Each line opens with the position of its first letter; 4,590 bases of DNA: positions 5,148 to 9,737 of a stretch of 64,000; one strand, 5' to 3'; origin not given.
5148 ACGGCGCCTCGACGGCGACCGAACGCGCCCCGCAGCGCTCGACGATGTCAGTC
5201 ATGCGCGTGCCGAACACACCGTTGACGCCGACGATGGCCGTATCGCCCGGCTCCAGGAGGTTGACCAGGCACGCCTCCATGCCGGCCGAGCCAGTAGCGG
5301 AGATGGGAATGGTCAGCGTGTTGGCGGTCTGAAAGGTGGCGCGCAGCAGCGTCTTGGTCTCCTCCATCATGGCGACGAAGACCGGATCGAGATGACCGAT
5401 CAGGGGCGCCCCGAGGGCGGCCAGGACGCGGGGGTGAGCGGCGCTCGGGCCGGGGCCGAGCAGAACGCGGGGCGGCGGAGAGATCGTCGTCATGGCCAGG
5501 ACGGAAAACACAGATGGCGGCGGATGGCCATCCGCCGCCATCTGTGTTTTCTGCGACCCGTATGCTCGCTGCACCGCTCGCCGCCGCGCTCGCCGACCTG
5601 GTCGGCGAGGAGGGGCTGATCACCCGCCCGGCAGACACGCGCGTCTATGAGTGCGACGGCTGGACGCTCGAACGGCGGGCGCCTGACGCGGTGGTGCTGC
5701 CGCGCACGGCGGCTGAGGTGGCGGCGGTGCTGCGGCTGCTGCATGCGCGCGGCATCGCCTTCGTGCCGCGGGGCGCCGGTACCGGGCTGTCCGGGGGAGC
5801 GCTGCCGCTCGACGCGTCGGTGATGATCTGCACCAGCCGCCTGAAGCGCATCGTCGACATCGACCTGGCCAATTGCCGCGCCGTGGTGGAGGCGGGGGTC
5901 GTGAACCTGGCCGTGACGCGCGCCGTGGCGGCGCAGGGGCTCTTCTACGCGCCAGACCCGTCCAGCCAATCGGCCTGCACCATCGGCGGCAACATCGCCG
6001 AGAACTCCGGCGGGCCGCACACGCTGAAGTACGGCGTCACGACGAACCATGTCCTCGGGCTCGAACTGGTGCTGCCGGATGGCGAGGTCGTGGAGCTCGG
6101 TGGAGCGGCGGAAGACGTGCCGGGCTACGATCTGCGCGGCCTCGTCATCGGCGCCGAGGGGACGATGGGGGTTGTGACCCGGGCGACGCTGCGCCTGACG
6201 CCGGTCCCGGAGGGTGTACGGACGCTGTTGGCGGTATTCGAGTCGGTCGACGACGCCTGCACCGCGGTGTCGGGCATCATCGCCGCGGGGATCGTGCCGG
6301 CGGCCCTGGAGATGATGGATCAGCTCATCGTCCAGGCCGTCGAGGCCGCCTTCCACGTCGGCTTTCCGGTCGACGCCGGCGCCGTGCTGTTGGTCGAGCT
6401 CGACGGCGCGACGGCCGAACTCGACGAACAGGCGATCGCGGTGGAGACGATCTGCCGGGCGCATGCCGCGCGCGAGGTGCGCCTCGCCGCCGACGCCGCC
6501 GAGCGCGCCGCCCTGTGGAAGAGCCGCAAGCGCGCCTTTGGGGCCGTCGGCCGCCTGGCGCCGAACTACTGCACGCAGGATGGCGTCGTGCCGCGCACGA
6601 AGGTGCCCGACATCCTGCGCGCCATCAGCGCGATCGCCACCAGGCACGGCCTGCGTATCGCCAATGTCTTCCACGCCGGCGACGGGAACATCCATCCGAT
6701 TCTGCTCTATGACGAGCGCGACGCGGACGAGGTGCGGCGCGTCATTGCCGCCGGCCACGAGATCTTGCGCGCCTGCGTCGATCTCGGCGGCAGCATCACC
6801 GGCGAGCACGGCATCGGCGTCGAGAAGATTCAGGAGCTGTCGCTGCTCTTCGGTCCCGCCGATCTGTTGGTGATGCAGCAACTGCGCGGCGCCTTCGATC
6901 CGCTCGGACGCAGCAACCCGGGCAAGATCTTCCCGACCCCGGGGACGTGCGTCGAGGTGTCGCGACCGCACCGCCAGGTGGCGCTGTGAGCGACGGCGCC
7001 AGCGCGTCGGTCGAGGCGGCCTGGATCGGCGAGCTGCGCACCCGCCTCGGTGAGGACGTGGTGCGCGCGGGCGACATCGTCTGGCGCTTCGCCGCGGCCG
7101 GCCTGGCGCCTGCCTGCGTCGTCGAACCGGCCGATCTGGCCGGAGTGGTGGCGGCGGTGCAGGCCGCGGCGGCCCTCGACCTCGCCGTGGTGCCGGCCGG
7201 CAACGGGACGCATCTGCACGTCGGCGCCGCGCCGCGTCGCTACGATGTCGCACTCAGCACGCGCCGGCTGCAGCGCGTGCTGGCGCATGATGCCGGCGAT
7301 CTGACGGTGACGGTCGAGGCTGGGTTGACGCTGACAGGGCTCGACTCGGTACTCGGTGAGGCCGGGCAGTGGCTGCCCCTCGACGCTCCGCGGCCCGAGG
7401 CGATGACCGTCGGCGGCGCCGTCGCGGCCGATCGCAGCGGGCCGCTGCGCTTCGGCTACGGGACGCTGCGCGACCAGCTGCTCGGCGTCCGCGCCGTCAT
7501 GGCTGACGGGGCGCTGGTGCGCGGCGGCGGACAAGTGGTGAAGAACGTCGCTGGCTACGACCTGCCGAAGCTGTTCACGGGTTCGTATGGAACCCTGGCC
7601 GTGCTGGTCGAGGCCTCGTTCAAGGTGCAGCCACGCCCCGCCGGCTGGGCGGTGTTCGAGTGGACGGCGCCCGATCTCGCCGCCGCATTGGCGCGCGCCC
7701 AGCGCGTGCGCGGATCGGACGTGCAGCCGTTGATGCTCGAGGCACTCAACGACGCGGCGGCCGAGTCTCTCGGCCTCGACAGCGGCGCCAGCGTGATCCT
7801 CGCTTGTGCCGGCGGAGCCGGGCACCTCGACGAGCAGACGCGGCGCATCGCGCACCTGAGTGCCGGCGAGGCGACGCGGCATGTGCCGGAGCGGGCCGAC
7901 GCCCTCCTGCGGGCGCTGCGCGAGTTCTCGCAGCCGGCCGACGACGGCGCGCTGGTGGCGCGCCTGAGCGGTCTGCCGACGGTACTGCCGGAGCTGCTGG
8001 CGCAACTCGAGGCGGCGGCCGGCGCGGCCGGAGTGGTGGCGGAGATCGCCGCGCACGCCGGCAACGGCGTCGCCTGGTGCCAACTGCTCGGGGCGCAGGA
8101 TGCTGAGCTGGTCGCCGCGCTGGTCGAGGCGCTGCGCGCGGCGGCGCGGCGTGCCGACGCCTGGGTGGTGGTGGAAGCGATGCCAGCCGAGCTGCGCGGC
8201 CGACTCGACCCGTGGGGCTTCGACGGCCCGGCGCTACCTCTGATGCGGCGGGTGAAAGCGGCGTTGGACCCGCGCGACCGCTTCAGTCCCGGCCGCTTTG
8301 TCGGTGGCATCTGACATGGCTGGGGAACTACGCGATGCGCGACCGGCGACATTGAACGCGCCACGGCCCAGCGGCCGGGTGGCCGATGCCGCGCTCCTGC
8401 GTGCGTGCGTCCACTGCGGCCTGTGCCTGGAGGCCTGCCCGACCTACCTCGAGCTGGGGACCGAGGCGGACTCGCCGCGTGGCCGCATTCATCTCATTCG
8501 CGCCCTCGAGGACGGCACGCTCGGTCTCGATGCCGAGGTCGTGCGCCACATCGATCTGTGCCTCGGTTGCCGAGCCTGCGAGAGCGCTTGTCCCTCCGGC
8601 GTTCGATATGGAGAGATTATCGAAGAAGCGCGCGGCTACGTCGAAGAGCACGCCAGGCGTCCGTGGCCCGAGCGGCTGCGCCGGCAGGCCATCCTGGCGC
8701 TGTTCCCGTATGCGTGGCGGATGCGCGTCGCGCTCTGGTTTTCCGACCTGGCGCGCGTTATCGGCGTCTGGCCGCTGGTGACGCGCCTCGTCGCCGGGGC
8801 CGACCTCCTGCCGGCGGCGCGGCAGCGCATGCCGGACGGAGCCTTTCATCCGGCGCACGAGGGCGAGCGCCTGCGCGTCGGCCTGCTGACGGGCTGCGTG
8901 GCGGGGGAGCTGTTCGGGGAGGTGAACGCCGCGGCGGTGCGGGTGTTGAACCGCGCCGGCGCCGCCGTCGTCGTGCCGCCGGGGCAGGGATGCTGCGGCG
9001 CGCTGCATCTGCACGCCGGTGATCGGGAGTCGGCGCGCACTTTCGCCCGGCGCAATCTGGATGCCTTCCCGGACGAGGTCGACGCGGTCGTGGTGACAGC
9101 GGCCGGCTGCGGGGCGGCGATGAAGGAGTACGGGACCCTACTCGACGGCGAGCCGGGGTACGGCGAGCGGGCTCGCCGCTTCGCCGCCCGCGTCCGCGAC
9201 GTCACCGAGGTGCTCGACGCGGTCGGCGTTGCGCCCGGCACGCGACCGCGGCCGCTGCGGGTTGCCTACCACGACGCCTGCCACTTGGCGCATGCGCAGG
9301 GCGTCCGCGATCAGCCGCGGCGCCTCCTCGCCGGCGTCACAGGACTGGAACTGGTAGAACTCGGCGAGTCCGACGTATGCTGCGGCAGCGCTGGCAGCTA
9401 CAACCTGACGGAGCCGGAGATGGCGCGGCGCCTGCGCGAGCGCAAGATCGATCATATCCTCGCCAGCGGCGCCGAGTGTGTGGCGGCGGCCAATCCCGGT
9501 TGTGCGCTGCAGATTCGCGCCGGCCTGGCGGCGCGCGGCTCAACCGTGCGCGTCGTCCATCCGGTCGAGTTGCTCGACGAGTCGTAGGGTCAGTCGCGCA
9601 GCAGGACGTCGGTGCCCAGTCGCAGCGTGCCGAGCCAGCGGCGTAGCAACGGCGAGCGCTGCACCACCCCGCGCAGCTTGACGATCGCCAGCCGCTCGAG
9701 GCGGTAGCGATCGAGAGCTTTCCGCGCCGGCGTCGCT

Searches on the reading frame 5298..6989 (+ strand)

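Call 14: search_protein_families(library=pfam, proteins=[window:5298-6989:+], max_evalue=0.001)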
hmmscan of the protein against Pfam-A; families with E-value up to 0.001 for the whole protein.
window:5298-6989:+ (563 aa): 2 families
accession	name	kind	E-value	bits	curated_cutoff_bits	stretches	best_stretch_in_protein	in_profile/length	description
PF02913.24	FAD-oxidase_C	-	2e-68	231.2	21.2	1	304-544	2-248/248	FAD linked oxidases, C-terminal domain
PF01565.28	FAD_binding_4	-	5e-40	136.8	26.4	1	129-268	1-139/139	FAD binding domain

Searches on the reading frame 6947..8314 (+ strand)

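Call 14: search_protein_families(library=pfam, proteins=[window:6947-8314:+], max_evalue=0.001)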
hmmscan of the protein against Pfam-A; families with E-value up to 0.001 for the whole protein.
window:6947-8314:+ (455 aa): 2 families
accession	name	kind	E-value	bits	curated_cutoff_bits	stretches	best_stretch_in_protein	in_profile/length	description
PF01565.28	FAD_binding_4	-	2.5e-29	102.2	26.4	1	55-192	1-137/139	FAD binding domain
PF02913.24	FAD-oxidase_C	-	2.5e-05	24.6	21.2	0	426-450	223-247/248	FAD linked oxidases, C-terminal domain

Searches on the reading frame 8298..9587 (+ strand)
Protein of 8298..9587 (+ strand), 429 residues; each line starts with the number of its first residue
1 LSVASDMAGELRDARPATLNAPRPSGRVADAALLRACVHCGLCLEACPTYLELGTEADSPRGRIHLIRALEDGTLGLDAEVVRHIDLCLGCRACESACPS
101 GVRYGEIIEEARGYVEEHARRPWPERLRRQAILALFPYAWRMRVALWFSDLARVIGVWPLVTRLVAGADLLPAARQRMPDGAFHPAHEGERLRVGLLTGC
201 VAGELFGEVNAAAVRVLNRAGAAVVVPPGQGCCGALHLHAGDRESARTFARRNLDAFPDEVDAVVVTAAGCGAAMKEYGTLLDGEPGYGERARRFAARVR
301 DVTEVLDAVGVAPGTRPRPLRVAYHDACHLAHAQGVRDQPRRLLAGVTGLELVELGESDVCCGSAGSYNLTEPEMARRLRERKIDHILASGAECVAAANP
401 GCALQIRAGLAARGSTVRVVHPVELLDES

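Call 14: search_protein_families(library=pfam, proteins=[window:8298-9587:+], max_evalue=0.001)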
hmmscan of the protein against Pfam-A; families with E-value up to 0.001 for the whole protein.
window:8298-9587:+ (429 aa): 13 families
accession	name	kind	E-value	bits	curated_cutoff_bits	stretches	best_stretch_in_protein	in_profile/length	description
PF02754.22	CCG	-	1.7e-32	111.8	20.6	2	322-407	1-85/85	Cysteine-rich domain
PF13183.11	Fer4_8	-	7.5e-14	52.5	27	1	34-102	2-68/68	4Fe-4S dicluster domain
PF13534.11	Fer4_17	-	6.6e-11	43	22.2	1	36-102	1-60/61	4Fe-4S dicluster domain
PF12838.12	Fer4_7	-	1.5e-10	41.8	27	1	37-102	2-52/52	4Fe-4S dicluster domain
PF13237.11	Fer4_10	-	5.7e-09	36.2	25.5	0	82-110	3-33/53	4Fe-4S dicluster domain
PF13187.11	Fer4_9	-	1.2e-08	35.2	27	0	31-49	34-49/52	4Fe-4S dicluster domain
PF00037.32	Fer4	-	1.8e-08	34.3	21.1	1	86-102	6-22/24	4Fe-4S binding domain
PF12797.12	Fer4_2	-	1.1e-07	31.7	24.5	0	85-100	7-22/22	4Fe-4S binding domain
PF12837.12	Fer4_6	-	2.3e-07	30.9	25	0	86-102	7-23/24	4Fe-4S binding domain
PF12800.12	Fer4_4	-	1.3e-06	28.6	24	0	86-101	2-17/17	4Fe-4S binding domain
PF13484.11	Fer4_16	-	2.9e-06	28.4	30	1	37-100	2-65/66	4Fe-4S double cluster binding domain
PF14697.11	Fer4_21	-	0.00015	22.3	35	0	36-49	40-53/59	4Fe-4S dicluster domain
PF12798.12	Fer4_3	-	0.00051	21.1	27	0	37-49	1-13/15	4Fe-4S binding domain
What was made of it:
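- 8298..9587 (+): glcF-like Fe-S subunit, the last gene of glcDEF. It converges on the ST with 2 nt between the stop codons, and it is the ST's most consistent neighbour. Pfam CCG plus Fer4 (call 14).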
